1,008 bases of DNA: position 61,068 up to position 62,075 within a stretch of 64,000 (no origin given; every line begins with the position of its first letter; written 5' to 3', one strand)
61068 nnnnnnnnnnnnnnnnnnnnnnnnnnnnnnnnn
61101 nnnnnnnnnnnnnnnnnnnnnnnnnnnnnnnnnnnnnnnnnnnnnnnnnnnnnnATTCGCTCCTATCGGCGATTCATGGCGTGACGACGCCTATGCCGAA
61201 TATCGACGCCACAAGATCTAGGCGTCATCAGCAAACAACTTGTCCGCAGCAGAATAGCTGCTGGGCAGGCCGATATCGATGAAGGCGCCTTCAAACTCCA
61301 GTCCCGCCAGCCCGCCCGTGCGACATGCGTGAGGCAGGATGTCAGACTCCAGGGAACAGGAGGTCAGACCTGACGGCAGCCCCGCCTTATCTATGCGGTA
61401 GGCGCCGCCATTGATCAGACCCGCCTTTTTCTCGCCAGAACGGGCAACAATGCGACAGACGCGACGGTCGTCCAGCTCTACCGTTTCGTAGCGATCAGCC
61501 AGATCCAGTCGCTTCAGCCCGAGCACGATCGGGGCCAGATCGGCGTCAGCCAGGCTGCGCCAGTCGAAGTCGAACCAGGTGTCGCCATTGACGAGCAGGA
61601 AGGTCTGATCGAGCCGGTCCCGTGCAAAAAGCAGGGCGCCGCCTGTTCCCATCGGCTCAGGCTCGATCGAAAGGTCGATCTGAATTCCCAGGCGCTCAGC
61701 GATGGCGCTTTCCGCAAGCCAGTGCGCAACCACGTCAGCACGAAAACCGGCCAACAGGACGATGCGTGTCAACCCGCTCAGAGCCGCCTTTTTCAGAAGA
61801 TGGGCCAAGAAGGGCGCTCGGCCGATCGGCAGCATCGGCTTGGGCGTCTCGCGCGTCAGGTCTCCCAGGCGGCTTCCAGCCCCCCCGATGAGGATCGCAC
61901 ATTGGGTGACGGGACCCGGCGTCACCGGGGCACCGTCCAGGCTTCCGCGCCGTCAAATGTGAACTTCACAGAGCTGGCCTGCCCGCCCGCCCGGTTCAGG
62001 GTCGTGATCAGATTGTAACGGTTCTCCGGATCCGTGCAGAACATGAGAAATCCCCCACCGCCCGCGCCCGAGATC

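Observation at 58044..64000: Candidate undescribed system: carrier-protein aminoacylation module coupled to a sugar-activation operon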

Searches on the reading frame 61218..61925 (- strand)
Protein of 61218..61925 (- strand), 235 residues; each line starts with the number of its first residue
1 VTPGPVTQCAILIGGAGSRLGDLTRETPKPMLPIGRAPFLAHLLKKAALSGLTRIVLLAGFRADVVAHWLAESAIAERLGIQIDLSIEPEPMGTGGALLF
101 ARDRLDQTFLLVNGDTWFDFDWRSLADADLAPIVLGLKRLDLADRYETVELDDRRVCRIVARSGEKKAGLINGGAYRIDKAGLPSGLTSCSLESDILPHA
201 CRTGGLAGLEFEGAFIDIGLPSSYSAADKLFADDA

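Call 3: search_protein_families(library=pfam, proteins=[window:61218-61925:-], max_evalue=0.01)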
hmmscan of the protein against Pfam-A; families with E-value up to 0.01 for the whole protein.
window:61218-61925:- (235 aa): 2 families
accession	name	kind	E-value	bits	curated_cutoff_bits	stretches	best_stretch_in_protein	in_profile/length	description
PF00483.29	NTP_transferase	-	1.2e-15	58.2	21.2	1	11-180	4-182/245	Nucleotidyl transferase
PF12804.13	NTP_transf_3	-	2e-07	31.8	27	1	9-117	1-97/160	MobA-like NTP transferase domain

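Call 4: search_protein_families(library=ncbifam, proteins=[window:61218-61925:-], max_evalue=0.01)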
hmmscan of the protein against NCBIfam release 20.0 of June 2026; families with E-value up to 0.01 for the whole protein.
window:61218-61925:- (235 aa): 26 families (the best 25 are shown)
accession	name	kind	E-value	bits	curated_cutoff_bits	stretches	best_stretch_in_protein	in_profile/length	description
NF049965.1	GlMnHpPGnyltfHddC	equivalog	9.6e-34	116.9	300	1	8-226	2-216/221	D-glycero-D-manno-heptose 1-phosphate guanosyltransferase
NF052502.1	man1P_GTase_Rv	exception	3.4e-28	98.5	440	1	9-224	3-223/352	mannose-1-phosphate guanylyltransferase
TIGR03992.1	Arch_glmU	subfamily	4e-27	95.1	292.1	1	8-221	2-217/393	bifunctional sugar-1-phosphate nucleotidylyltransferase/acetyltransferase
NF045761.1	NAMPUrTaseMurU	equivalog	2e-18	67.1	250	1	10-125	4-117/226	N-acetylmuramate alpha-1-phosphate uridylyltransferase MurU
NF041313.1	UDPGP_AglF_Halo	equivalog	3.2e-14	52.9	400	1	9-180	3-176/234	UTP--glucose-1-phosphate uridylyltransferase AglF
TIGR02623.1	G1P_cyt_trans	equivalog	2e-12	47.1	300.25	1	9-75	3-69/255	glucose-1-phosphate cytidylyltransferase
NF041173.1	Sug_nt_acttase_Thmprot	equivalog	1.5e-09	37.4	600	1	9-180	3-170/405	bifunctional sugar-1-phosphate nucleotidylyltransferase/acetyltransferase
TIGR01208.1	rmlA_long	equivalog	4.7e-09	35.6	320.25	1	10-160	3-156/353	glucose-1-phosphate thymidylyltransferase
TIGR01173.1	glmU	equivalog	8.4e-07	28.2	366.85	1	9-186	3-180/452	bifunctional UDP-N-acetylglucosamine diphosphorylase/glucosamine-1-phosphate N-acetyltransferase GlmU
TIGR01207.1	rmlA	equivalog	1.1e-06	27.9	360.65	1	10-118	3-110/286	glucose-1-phosphate thymidylyltransferase RfbA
NF010933.0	PRK14353.1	equivalog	2.1e-06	26.7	505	1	10-179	9-180/453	bifunctional UDP-N-acetylglucosamine diphosphorylase/glucosamine-1-phosphate N-acetyltransferase GlmU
TIGR02091.1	glgC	equivalog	2.8e-06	26.7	424.9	1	10-73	4-68/364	glucose-1-phosphate adenylyltransferase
NF010935.0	PRK14355.1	equivalog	1.5e-05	23.8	718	1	10-116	7-106/459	bifunctional UDP-N-acetylglucosamine diphosphorylase/glucosamine-1-phosphate N-acetyltransferase GlmU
NF001947.0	PRK00725.1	subfamily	5.5e-05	22.1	470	1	9-71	19-82/426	glucose-1-phosphate adenylyltransferase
NF045697.1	MurNAcPUrMurU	equivalog_domain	6.1e-05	22.5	370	1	11-115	2-104/229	N-acetylmuramate alpha-1-phosphate uridylyltransferase MurU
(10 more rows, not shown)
